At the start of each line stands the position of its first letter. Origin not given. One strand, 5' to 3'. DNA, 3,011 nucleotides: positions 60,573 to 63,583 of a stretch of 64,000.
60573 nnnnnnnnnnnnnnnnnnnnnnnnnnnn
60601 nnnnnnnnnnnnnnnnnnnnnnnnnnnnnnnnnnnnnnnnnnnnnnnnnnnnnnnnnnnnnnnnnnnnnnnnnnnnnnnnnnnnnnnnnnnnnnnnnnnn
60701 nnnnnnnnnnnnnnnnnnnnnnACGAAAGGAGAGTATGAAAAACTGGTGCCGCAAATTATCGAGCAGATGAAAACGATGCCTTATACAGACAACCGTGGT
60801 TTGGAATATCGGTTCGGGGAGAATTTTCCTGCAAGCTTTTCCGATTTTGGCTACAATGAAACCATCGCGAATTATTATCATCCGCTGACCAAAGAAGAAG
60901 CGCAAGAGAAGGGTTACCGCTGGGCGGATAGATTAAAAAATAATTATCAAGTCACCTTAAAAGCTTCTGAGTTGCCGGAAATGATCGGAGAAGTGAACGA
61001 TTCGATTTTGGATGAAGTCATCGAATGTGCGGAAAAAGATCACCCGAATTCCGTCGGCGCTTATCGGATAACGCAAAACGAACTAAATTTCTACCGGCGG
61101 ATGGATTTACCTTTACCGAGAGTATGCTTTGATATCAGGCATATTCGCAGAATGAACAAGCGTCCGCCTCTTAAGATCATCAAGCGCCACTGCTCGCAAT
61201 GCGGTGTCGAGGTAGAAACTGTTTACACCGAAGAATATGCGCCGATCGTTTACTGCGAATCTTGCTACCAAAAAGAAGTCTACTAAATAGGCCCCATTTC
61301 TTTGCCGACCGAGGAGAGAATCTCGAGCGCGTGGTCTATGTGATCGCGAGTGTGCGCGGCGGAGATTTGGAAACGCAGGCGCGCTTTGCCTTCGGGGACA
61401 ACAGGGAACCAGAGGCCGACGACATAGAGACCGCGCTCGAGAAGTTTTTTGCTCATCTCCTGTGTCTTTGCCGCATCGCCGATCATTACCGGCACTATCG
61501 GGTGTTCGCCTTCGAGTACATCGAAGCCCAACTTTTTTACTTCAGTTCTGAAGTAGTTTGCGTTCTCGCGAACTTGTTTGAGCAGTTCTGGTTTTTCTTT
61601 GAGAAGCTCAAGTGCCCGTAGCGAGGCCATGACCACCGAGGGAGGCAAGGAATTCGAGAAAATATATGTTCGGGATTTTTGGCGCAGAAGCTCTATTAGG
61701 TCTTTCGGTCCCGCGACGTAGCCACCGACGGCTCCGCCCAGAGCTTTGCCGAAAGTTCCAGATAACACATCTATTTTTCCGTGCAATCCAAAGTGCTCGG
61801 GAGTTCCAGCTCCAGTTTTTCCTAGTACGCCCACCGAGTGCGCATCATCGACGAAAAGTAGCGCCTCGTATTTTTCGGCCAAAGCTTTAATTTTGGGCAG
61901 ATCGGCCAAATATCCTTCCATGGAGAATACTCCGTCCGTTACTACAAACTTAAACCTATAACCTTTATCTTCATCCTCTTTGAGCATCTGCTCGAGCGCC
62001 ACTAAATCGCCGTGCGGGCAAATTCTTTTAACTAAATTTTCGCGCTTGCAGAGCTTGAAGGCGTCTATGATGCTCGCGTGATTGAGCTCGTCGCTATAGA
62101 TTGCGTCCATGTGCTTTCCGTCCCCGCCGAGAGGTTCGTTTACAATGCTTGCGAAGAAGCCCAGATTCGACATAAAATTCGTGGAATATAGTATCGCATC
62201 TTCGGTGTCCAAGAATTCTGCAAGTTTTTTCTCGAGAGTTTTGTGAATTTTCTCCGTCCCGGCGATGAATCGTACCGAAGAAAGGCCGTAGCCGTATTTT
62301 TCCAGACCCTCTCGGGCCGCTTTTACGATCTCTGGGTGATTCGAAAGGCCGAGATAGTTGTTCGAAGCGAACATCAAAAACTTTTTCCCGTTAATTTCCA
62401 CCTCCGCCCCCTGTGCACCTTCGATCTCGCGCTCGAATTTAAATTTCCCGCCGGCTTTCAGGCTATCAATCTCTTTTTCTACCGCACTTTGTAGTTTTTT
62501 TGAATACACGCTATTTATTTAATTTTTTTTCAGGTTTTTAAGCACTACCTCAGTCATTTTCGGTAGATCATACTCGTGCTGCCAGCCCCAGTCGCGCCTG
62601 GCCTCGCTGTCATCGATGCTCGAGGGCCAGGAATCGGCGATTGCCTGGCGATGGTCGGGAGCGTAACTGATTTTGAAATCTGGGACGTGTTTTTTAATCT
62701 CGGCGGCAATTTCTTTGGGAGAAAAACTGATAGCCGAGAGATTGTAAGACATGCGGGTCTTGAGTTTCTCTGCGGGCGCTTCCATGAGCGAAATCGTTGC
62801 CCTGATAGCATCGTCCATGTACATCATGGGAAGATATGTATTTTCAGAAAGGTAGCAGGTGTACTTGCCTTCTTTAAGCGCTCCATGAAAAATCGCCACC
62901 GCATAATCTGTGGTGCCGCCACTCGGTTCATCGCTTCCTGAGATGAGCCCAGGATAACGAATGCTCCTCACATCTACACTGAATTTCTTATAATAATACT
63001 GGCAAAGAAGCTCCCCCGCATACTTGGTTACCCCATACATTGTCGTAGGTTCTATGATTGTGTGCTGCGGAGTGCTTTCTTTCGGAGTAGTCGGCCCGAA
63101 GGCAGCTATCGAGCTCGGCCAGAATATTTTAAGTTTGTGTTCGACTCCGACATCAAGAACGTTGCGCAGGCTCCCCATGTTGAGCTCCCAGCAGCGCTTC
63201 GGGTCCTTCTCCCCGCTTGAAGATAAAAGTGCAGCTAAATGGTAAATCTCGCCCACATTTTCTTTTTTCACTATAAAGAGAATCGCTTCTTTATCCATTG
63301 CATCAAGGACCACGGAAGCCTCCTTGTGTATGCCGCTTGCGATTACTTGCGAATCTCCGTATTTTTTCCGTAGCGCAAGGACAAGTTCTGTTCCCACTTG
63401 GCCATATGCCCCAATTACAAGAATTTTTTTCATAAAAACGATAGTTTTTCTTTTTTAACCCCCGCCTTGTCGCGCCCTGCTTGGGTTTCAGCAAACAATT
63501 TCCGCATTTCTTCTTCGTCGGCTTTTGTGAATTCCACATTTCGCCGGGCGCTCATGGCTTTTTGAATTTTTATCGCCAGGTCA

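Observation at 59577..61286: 569-aa cysteine-rich protein: terminal zinc ribbons flanking two internally duplicated C-x2-C-x2-C-x2-C modules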

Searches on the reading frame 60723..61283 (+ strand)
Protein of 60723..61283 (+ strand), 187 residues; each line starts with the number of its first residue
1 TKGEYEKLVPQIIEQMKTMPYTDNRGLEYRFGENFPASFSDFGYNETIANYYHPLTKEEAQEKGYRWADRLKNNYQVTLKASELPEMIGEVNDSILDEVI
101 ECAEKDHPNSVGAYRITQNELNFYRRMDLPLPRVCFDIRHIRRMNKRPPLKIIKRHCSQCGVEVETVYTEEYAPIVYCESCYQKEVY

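Call 93: predict_structure(alignment_id=A5)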
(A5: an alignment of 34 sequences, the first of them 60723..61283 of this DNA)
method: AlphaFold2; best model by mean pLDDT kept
length: 187 residues; sequences in the alignment: 34
mean_pLDDT: 74.6   pTM: 0.45
mean pLDDT of the five models: 74.6, 74.5, 74.5, 74.4, 68.6
residues with pLDDT >= 90: 40; 70-90: 79; 50-70: 48; < 50: 20
segments of 3 or more residues with pLDDT < 50: 36-53
pLDDT, mean of each block of 10 residues (from residue 1): 76 74 64 50 37 55 56 77 92 93 84 85 89 84 67 86 85 85 76
secondary structure, 60 per line:
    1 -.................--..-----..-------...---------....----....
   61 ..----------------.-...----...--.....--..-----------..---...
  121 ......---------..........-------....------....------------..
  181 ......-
elements in order: H2-18 H49-52 H57-62 H93-97 H118-126 H136-145 E153-156 E163-166 H179-186

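Call 95: fold_search(model_id=the predicted structure, library=pdb)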
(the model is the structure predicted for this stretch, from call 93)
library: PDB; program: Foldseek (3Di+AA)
matches with E <= 10: 109; with E <= 0.001: 0
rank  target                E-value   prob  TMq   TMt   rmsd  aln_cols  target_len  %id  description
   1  6zm5_0                5.8e-01  0.21  0.18  0.27   4.5        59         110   24  Human mitochondrial ribosome in complex with OXA1L, mRNA, A/A tRNA, P/P tRNA and nascent polypeptide (released 2021-01-13)
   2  4v19_5                8.1e-01  0.13  0.13  0.19   6.6        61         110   23  Structure of the large subunit of the mammalian mitoribosome, part 1 of 2 (released 2014-10-08)
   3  5gha_A                8.6e-01  0.08  0.11  0.07  13.0        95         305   18  Sulfur Transferase TtuA in complex with Sulfur Carrier TtuB (released 2017-05-03)
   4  1qli                  9.9e-01  0.28  0.12  0.30   4.2        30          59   33  QUAIL CYSTEINE AND GLYCINE-RICH PROTEIN, NMR, MINIMIZED AVERAGE STRUCTURE (released 1997-08-20)
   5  3j9m_0                9.9e-01  0.15  0.18  0.27   4.8        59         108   24  Structure of the human mitochondrial ribosome (class 1) (released 2015-04-15)
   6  5vo0_D                1.1e+00  0.04  0.13  0.15   9.8        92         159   14  Structure of a TRAF6-Ubc13~Ub complex (released 2017-12-06)
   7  3j7y_0                1.5e+00  0.12  0.18  0.29   4.8        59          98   24  Structure of the large ribosomal subunit from human mitochondria (released 2014-10-15)
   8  3hcs_A                1.7e+00  0.02  0.13  0.15  10.0        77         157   16  Crystal structure of the N-terminal domain of TRAF6 (released 2009-05-26)
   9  9o17_AZ               2.1e+00  0.11  0.09  0.30   7.4        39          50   26  Cryo-EM structure of Methanosarcina acetivorans 70S ribosome (released 2025-09-24)
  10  5gha_B                2.1e+00  0.04  0.11  0.07  13.6        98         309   15  Sulfur Transferase TtuA in complex with Sulfur Carrier TtuB (released 2017-05-03)
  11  5ztb_B                2.1e+00  0.04  0.11  0.07  12.3        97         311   18  Structure of Sulfurtransferase (released 2019-06-12)
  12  5vab_A                2.2e+00  0.09  0.10  0.29   7.0        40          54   22  Crystal structure of ATXR5 PHD domain in complex with histone H3 (released 2017-04-19)
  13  2gmg_MODEL_1_A        2.4e+00  0.03  0.09  0.15   9.0        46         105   20  Solution NMR Structure of protein PF0610 from Pyrococcus furiosus, Northeast Structural Genomics Consortium Ta (released 2006-11-28)
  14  5t00_D                2.4e+00  0.02  0.12  0.15  17.6       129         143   15  Human CTCF ZnF3-7 and methylated DNA complex (released 2017-05-24)
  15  5z28_B                2.7e+00  0.09  0.14  0.26  15.0        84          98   12  AtVAL2 PHD-Like domain (released 2018-05-02)
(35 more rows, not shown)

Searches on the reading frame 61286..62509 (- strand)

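Call 43: search_protein_families(library=pfam, proteins=[window:61286-62509:-], max_evalue=0.001)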
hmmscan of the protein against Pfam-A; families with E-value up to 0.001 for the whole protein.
window:61286-62509:- (408 aa): 3 families
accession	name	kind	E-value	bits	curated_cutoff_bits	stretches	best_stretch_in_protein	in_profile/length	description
PF00155.27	Aminotran_1_2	-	6.7e-55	187.2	19.7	1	43-397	2-360/361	Aminotransferase class I and II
PF00202.27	Aminotran_3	-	3.7e-05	23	30.5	1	204-400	213-401/403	Aminotransferase class-III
PF00266.25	Aminotran_5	-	0.00085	18.8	21.5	0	73-227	28-181/371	Aminotransferase class-V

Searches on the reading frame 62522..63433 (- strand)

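Call 43: search_protein_families(library=pfam, proteins=[window:62522-63433:-], max_evalue=0.001)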
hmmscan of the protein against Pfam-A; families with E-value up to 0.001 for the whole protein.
window:62522-63433:- (304 aa): 5 families
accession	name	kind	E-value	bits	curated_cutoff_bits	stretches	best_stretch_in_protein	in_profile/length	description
PF01370.27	Epimerase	-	3.3e-24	86.1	20.9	1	4-231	1-238/240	NAD dependent epimerase/dehydratase family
PF16363.11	GDP_Man_Dehyd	-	1.8e-11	44.5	27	1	41-294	57-329/332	GDP-mannose 4,6 dehydratase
PF04321.23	RmlD_sub_bind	-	6.3e-11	42.3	27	1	3-152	2-144/287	RmlD substrate binding domain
PF07993.18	NAD_binding_4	-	2.2e-05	24.2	20.1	1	58-211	87-256/258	Male sterility protein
PF02719.21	Polysacc_synt_2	-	0.0004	20.1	20.2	0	34-159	51-167/293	Polysaccharide biosynthesis protein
